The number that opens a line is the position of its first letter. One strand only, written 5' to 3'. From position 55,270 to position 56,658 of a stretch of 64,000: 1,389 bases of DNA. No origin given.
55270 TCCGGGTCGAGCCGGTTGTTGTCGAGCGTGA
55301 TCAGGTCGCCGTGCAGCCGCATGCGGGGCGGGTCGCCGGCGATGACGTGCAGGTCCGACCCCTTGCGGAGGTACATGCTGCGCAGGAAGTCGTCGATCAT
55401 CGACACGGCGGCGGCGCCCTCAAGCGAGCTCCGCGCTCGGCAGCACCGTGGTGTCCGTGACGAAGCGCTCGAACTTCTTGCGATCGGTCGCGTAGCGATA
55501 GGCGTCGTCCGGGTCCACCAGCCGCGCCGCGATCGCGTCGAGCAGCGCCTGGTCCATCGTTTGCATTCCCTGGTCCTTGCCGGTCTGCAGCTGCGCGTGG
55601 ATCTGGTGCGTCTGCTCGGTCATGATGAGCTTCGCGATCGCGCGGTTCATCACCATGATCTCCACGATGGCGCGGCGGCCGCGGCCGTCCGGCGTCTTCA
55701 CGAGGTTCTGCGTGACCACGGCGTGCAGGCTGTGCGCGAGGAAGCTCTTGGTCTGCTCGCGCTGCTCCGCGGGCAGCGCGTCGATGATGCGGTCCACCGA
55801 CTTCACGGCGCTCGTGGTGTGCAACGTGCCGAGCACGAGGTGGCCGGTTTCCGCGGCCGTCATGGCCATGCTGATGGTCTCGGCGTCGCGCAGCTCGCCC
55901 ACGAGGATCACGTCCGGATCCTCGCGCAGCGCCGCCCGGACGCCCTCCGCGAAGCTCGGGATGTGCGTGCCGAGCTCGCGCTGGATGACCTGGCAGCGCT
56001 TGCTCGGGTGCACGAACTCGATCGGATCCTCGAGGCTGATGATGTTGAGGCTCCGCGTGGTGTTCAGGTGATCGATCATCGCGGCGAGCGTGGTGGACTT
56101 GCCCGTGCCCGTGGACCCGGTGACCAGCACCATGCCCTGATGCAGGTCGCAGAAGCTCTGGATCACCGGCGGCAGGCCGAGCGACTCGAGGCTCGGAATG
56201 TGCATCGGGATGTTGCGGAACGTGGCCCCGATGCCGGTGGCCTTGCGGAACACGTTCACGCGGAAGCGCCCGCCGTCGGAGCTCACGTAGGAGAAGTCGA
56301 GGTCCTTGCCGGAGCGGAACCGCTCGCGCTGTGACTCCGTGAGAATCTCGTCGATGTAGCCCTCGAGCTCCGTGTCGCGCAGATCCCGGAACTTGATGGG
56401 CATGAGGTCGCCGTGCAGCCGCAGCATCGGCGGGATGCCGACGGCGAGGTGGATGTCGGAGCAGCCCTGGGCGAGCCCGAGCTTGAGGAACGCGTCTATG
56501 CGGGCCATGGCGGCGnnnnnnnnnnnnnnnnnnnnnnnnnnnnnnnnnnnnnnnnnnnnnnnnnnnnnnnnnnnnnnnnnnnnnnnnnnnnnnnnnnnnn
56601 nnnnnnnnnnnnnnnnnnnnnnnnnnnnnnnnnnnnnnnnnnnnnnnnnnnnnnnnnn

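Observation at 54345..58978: Three-gene operon: HEAT-repeat Ser/Thr kinase followed by two non-canonical PilT-family ATPases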

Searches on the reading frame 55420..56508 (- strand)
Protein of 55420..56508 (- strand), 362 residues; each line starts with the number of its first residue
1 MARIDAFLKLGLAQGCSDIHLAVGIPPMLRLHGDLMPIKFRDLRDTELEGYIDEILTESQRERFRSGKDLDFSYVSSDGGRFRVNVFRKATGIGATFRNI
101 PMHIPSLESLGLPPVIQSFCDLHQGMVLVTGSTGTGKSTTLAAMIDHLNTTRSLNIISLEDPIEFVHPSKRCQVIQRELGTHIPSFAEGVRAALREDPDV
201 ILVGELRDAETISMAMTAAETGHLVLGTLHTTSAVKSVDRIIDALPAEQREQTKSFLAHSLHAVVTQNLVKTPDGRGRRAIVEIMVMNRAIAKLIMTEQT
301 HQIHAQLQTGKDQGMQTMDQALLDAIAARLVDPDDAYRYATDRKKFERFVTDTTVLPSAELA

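Call 3: search_protein_families(library=pfam, proteins=[window:55420-56508:-], max_evalue=0.01)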
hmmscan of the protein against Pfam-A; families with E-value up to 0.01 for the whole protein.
window:55420-56508:- (362 aa): 11 families
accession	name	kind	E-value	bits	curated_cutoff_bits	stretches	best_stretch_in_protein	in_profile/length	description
PF00437.27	T2SSE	-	5.3e-45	154.1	24.9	1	117-313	135-349/370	Type II/IV secretion system protein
PF13401.12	AAA_22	-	3.1e-05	24.7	27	1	123-185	4-64/130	AAA domain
PF13191.12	AAA_16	-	8e-05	23.6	32.6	1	125-251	25-111/167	AAA ATPase domain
PF13555.12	AAA_29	-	0.00074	19.7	27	1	123-147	20-45/61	P-loop containing region of AAA domain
PF13245.12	AAA_19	-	0.0013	19.3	25.1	1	122-171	9-52/134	AAA domain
PF01935.23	DUF87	-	0.0029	18.1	23.2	1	127-157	26-56/220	Helicase HerA, central domain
PF01580.24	FtsK_SpoIIIE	-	0.0033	17.3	24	1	121-148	34-63/221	FtsK/SpoIIIE family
PF12775.13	AAA_7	-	0.0034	17.4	25.8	1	105-154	15-64/181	P-loop containing dynein motor region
PF13173.12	AAA_14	-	0.0042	17.5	27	0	125-167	3-45/129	AAA domain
PF13604.12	AAA_30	-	0.0046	17.2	27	0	116-181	10-68/191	AAA domain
PF10412.15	TrwB_AAD_bind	-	0.0069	15.8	20.5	0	123-154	14-45/387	Type IV secretion-system coupling protein DNA-binding domain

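Call 4: search_protein_families(library=ncbifam, proteins=[window:55420-56508:-], max_evalue=0.01)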
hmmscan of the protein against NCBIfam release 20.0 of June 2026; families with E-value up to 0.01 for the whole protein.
window:55420-56508:- (362 aa): 18 families
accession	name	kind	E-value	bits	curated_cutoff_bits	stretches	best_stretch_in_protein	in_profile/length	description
TIGR01420.1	pilT_fam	subfamily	3.5e-128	427.7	319.1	1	4-344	2-342/343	PilT/PilU family type 4a pilus ATPase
TIGR02525.1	plasmid_TraJ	equivalog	1.2e-50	172.6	368.3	1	6-296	14-323/372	plasmid transfer ATPase TraJ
TIGR02524.1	dot_icm_DotB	equivalog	5.2e-50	170.6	463.3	1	4-318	6-332/358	Dot/Icm type IV secretion system ATPase DotB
TIGR02533.1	type_II_gspE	equivalog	2.1e-40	138.9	630.25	1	121-271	240-380/486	type II secretion system ATPase GspE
NF053534.1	T4PilAsmATPsTfpB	equivalog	1.4e-36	126.1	850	1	118-243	330-451/584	type IV pilus assembly ATPase TfpB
NF007755.0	PRK10436.1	equivalog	3.5e-36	124.9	617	1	106-271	197-356/465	type II secretion system protein GspE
TIGR02538.1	type_IV_pilB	equivalog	6.4e-36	124.1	675.65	1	123-243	315-431/564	type IV-A pilus assembly ATPase PilB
NF041000.1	ATPase_ComGA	equivalog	1.6e-35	122.4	300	1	116-271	120-266/267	competence type IV pilus ATPase ComGA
NF058587.1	archaellum_moto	equivalog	3.5e-20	72.2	550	1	126-286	277-435/527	archaellum flagellar ATPase motor FlaI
TIGR02782.1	TrbB_P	equivalog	1.3e-16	60.8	304.55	1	126-287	138-296/303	P-type conjugative transfer ATPase TrbB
TIGR03819.1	heli_sec_ATPase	hypoth_equivalog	1e-13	51.2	373.15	1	126-284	180-338/340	TadA family conjugal transfer-associated ATPase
TIGR02788.1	VirB11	equivalog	3.1e-12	46.2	249.95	1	124-246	144-267/308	P-type DNA transfer ATPase VirB11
NF010469.0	PRK13894.1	subfamily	4.3e-12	46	508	1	126-285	151-308/320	conjugal transfer ATPase TrbB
NF053672.1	bindosome_BasE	exception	3.6e-11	42.5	1000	1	128-285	274-428/512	bindosome assembly system ATPase subunit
NF010407.0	PRK13833.1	subfamily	4.7e-10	39.4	499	1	127-290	147-306/323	conjugal transfer protein TrbB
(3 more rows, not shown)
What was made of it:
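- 55420..56508 (-): ATP1: first PilT-family ATPase (362 aa), with all catalytic boxes intact. It starts 7 nt after the kinase stop codon. T2SSE and TIGR01420 at 428 bits (calls 3, 4).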

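Call 5: find_encoding_contigs(protein=window:55420-56508:-, flank=10000, max_places=6)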
Protein window:55420-56508:- (362 aa): 2 contigs read that carry it; 1 place shown.
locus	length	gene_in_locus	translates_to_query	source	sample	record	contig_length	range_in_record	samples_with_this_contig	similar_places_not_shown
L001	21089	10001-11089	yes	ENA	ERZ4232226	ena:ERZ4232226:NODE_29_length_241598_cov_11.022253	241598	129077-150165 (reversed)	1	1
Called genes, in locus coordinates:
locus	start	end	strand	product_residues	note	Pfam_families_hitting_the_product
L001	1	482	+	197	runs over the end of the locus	PF03358:FMN_red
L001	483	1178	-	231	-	PF00308:Bac_DnaA (faint), PF25199:nSTAND_NTPase5 (faint), PF22688:Hda_lid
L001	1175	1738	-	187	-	PF01066:CDP-OH_P_transf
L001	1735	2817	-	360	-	PF09839:DUF2066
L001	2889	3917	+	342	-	PF00586:AIRS, PF02769:AIRS_C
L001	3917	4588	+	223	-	PF00551:Formyl_trans_N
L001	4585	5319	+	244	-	PF11306:DUF3108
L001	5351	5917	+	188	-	PF22769:DCD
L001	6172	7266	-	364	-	PF01656:CbiA, PF02374:ArsA_ATPase (faint), PF09140:MipZ, PF10609:ParA, PF13614:AAA_31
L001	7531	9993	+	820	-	PF03130:HEAT_PBS (faint), PF01602:Adaptin_N (faint), PF02985:HEAT (faint), PF13646:HEAT_2, PF00069:Pkinase, PF07714:PK_Tyr_Ser-Thr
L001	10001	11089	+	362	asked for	PF00437:T2SSE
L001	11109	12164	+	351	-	PF00437:T2SSE, PF13555:AAA_29 (faint)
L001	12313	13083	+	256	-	PF03328:HpcH_HpaI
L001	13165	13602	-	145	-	PF11373:DUF3175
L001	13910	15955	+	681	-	PF00133:tRNA-synt_1 (weak), PF01406:tRNA-synt_1e (faint), PF09334:tRNA-synt_1g, PF19303:Anticodon_3 (weak), PF08264:Anticodon_1, PF01588:tRNA_bind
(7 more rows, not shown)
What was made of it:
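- Checked: The ENA gene caller starts 2 codons later, at ATG, giving 351 aa (call 5).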

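Call 13: search_solved_structures(query=window:55420-56508:-, max_evalue=1e-20, show_alignments=3)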
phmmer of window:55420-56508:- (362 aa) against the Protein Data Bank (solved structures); distinct sequences matched with E-value up to 1e-20: 23.
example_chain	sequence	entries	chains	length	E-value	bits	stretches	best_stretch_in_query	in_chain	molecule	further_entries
3jvu_A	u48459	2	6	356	1.9e-96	326.3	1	7-340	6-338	Twitching mobility protein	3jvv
5zfq_A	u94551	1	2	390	5.2e-88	298.6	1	12-350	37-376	Twitching motility pilus retraction protein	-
6ojx_A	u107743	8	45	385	6.6e-88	298.2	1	12-351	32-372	Twitching motility pilus retraction ATPase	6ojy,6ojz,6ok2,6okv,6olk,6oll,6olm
2gsz_A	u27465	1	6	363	1.9e-84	286.9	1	7-350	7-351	twitching motility protein PilT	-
2ewv_A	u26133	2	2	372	2.3e-84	286.6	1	7-350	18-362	twitching motility protein PilT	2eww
5fl3_A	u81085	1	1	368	4.5e-83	282.4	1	8-354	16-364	PILI RETRACTION PROTEIN PILT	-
9n32_A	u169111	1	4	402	2.1e-74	253.9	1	5-341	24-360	PilU protein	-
10my_A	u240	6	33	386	2.1e-70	240.7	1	7-340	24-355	PilT/PilU family type 4a pilus ATPase | Twitching motility protein PilT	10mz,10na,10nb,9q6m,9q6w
2eyu_A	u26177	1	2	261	4.8e-66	226.4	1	101-350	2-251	twitching motility protein PilT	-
6geb_A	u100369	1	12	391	1.2e-44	156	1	6-304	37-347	DotB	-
4pht_A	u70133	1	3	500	3.9e-29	105.1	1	106-244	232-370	General secretory pathway protein E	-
4kss_A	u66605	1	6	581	3e-28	102.2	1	123-272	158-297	Type II secretion system protein E, hemolysin-coregulated protein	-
4ksr_A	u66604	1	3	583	5e-28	101.4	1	123-272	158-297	Type II secretion system protein E, Hemolysin-coregulated protein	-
1p9r_A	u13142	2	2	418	6.9e-28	101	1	124-272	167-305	General secretion pathway protein E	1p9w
5it5_F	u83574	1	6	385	6.9e-25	91.1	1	102-245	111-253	ATP binding motif-containing protein PilF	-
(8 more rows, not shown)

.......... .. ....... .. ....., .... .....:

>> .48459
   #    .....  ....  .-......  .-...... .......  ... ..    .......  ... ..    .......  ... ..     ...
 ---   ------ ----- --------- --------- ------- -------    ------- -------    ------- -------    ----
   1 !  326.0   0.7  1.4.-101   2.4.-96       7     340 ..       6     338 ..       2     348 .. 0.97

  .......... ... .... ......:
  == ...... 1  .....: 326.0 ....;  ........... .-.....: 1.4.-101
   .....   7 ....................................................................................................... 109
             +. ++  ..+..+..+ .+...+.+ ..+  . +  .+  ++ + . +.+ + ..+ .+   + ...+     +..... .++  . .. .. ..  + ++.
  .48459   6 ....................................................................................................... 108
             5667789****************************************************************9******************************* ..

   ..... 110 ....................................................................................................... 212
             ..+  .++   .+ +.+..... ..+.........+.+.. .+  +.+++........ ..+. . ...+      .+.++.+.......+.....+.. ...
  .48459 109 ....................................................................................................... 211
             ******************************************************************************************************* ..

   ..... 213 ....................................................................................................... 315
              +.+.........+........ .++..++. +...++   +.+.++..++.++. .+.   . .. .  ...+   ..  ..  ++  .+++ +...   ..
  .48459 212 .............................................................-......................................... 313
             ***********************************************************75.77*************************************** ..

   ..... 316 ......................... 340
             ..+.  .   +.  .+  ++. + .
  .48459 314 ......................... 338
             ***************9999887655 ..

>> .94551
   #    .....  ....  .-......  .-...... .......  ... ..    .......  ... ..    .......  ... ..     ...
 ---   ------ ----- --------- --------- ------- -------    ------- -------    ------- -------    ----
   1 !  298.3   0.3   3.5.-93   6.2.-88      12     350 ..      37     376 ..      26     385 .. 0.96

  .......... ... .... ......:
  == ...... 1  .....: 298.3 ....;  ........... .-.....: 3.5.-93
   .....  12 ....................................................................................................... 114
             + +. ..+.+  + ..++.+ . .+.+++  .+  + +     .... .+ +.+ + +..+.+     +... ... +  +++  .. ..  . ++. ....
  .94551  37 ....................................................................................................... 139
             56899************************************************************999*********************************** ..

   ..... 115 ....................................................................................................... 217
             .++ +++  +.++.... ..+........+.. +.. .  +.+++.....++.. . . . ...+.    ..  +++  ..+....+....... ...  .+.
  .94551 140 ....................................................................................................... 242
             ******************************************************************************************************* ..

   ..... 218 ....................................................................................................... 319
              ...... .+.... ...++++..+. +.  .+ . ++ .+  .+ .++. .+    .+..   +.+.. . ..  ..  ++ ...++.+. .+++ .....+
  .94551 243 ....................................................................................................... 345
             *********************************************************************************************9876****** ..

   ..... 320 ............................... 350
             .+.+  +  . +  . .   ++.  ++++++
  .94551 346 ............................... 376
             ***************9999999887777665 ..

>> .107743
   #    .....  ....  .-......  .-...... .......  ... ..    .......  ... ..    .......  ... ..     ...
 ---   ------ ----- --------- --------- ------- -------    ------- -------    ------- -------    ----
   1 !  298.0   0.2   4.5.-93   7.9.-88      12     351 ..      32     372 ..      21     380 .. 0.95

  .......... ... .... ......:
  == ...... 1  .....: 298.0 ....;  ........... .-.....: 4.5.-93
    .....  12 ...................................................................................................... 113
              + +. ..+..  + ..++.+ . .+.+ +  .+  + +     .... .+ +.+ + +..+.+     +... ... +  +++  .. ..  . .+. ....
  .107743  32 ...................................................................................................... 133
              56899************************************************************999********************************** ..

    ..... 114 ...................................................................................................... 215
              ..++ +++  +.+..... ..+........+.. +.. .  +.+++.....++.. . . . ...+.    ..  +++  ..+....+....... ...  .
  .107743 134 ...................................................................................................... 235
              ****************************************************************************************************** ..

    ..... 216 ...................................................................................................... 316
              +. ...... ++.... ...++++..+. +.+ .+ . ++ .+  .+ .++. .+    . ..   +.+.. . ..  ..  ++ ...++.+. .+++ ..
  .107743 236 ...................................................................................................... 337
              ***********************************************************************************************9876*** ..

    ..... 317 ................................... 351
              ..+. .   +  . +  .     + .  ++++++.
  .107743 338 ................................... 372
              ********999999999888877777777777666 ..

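Call 30: search_protein_families(library=padloc, proteins=[window:55420-56508:-], max_evalue=0.001)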
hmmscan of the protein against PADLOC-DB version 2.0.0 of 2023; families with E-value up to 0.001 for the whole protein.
window:55420-56508:- (362 aa): 2 families
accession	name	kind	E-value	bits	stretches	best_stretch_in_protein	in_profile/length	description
PDLC04140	mad8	-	6.6e-06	23.9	1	125-150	27-53/314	mads_8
PDLC04105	HerA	-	0.00036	17.2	1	127-158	169-200/576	-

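Call 52: search_protein_representatives(protein=window:55420-56508:-)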
Query: 362 residues. Proteins with E-value up to 0.001 (for the whole library): 45347; up to 1e-10: 29944; up to 1e-30: 7358. The best 150 are listed.
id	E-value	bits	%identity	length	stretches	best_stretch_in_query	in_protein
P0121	1.4e-153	527.3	38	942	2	8-340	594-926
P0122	3.5e-146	503.0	39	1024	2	7-343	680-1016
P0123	1.1e-134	465.1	38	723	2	4-350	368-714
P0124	1.1e-133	461.9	73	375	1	1-294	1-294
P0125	1.8e-129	448.1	37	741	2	7-339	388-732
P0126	2.5e-129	447.6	38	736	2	7-338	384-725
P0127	1.9e-128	444.7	80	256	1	28-281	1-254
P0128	9.7e-126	435.8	74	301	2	1-193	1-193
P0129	1.7e-120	418.5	35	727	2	7-331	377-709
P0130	4.7e-118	410.5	54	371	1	1-356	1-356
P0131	6.0e-117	406.9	34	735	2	7-334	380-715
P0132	6.3e-117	406.8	80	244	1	126-360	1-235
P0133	1.1e-112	392.9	76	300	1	84-324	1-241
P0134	1.3e-108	379.5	79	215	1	1-212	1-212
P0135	2.3e-106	372.1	51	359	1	1-348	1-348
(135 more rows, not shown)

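Call 54: find_homologous_proteins(query=P0130, max_evalue=1e-30)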
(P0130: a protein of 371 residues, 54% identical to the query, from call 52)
Query P0130 (371 aa): 8000 proteins with E <= 1e-30 among 8000 candidates; the best 120 are listed.
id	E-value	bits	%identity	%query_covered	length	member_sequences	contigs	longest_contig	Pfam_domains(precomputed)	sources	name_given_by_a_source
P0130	5.3e-238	807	100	100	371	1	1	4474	PF00437.27,PF13604.13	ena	-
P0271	6.6e-215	731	90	100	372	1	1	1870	PF00437.27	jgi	jgi:twitching motility protein PilT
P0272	1.9e-180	618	94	81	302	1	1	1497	PF00437.27,PF13604.13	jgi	jgi:twitching motility protein PilT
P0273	1.6e-168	578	72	96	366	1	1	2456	PF00437.27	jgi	jgi:twitching motility protein PilT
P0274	6.4e-168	576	71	99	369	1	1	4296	PF00437.27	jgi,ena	-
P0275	8.2e-167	573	74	96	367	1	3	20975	PF00437.27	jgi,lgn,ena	jgi:twitching motility protein PilT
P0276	2.8e-164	564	71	97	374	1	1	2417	PF00437.27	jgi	jgi:twitching motility protein PilT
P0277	5.2e-164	563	71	97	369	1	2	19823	PF00437.27,PF13245.13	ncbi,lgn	-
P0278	2.1e-163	561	70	96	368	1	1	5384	PF00437.27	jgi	jgi:twitching motility protein PilT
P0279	3.1e-163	561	69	97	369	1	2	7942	PF00437.27,PF13401.13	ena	-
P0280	5.2e-162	557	69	96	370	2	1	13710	PF00437.27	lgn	-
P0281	5.9e-162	557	69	97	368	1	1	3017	PF00437.27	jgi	-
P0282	7.5e-162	556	69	97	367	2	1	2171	PF06414.19,PF00437.27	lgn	-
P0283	1.4e-161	555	69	97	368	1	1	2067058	PF00437.27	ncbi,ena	-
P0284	1.2e-160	552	71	95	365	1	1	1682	PF00437.27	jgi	-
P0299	8.2e-158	543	67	99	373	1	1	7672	PF00437.27,PF13604.13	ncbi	-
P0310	1.6e-156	539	67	97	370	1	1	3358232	PF00437.27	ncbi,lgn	-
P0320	1.5e-155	536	66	100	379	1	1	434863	PF00437.27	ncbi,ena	-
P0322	2.1e-155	535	67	97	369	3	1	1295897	PF00437.27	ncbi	ncbi:MAG: PilT/PilU family type 4a pilus ATPase [bacterium]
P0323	2.3e-155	535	66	99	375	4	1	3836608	PF00437.27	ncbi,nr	ncbi:MAG: PilT/PilU family type 4a pilus ATPase [Candidatus Latescibacterota bacterium]|nr:MAG: PilT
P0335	3.3e-154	531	66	97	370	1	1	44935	PF00437.27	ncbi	-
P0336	4.6e-154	531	65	99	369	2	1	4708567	PF00437.27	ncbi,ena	-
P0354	1.9e-152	525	66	97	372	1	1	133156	PF00437.27,PF13191.13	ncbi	-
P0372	3.6e-151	521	66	96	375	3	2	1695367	PF00437.27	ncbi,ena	-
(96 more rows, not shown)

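Call 55: find_encoding_contigs(protein=P0323, flank=8000, max_places=1)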
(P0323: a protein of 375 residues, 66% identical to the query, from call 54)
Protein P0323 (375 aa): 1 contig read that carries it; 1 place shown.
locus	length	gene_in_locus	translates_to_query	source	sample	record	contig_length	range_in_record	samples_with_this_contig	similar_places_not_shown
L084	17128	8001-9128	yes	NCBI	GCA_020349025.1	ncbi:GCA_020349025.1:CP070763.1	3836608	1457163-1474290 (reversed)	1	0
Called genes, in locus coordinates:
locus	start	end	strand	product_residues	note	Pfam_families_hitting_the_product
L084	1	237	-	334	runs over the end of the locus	PF12837:Fer4_6 (faint), PF14697:Fer4_21 (weak), PF12838:Fer4_7 (weak), PF02662:FlpD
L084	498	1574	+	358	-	PF13579:Glyco_trans_4_4, PF13439:Glyco_transf_4, PF00534:Glycos_transf_1, PF13692:Glyco_trans_1_4, PF13524:Glyco_trans_1_2 (weak)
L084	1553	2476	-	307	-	PF13469:Sulfotransfer_3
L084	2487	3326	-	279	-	PF13489:Methyltransf_23, PF08241:Methyltransf_11, PF08242:Methyltransf_12, PF13649:Methyltransf_25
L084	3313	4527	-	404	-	-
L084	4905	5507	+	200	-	PF16697:Yop-YscD_cpl, PF00498:FHA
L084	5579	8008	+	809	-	PF00514:Arm (faint), PF13513:HEAT_EZ (faint), PF01602:Adaptin_N (faint), PF02985:HEAT (faint), PF13646:HEAT_2 (weak), PF13646:HEAT_2, PF00069:Pkinase, PF07714:PK_Tyr_Ser-Thr, +2 more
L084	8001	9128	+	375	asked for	PF00437:T2SSE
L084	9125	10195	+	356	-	PF00437:T2SSE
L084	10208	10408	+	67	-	-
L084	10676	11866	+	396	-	-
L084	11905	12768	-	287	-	PF13860:FlgD_ig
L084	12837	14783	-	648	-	PF17678:Glyco_hydro_92N, PF07971:Glyco_hydro_92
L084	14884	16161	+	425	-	PF01546:Peptidase_M20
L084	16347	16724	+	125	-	PF00392:GntR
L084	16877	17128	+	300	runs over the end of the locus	PF01078:Mg_chelatase, PF07728:AAA_5 (weak), PF13335:Mg_chelatase_C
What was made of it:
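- Latescibacterota chromosome (call 55).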

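Call 56: find_encoding_contigs(protein=P0336, flank=8000, max_places=1)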
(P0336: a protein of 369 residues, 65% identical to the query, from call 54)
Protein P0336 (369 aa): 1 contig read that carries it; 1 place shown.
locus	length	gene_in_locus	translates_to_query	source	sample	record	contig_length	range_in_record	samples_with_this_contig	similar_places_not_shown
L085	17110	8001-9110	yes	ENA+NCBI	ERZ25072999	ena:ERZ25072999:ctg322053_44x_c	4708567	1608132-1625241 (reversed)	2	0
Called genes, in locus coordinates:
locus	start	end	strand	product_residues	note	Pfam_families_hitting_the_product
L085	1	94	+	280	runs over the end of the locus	PF03279:Lip_A_acyltrans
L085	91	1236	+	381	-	PF13439:Glyco_transf_4, PF13579:Glyco_trans_4_4, PF20706:GT4-conflict, PF00534:Glycos_transf_1, PF13692:Glyco_trans_1_4, PF13524:Glyco_trans_1_2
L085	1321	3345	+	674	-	PF02737:3HCDH_N, PF00725:3HCDH, PF00378:ECH_1, PF16113:ECH_2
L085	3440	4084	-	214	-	-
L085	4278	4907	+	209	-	PF27545:CsoS1D_N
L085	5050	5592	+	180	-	PF16697:Yop-YscD_cpl, PF00498:FHA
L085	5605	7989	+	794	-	PF03130:HEAT_PBS (faint), PF13513:HEAT_EZ (faint), PF01602:Adaptin_N (faint), PF02985:HEAT (faint), PF13646:HEAT_2, PF13646:HEAT_2, PF00069:Pkinase, PF07714:PK_Tyr_Ser-Thr, +3 more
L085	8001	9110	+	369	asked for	PF00437:T2SSE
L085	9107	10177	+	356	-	PF00437:T2SSE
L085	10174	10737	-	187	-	PF10263:SprT-like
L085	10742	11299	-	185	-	PF04306:DUF456, PF13488:Gly-zipper_Omp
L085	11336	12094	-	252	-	PF01145:Band_7, PF13421:Band_7_1 (faint)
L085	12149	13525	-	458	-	PF25145:NfeD1b_N, PF24961:NfeD_membrane, PF01957:NfeD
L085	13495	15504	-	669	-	PF17191:RecG_wedge, PF00270:DEAD, PF04851:ResIII, PF00271:Helicase_C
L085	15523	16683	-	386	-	PF00091:Tubulin, PF12327:FtsZ_C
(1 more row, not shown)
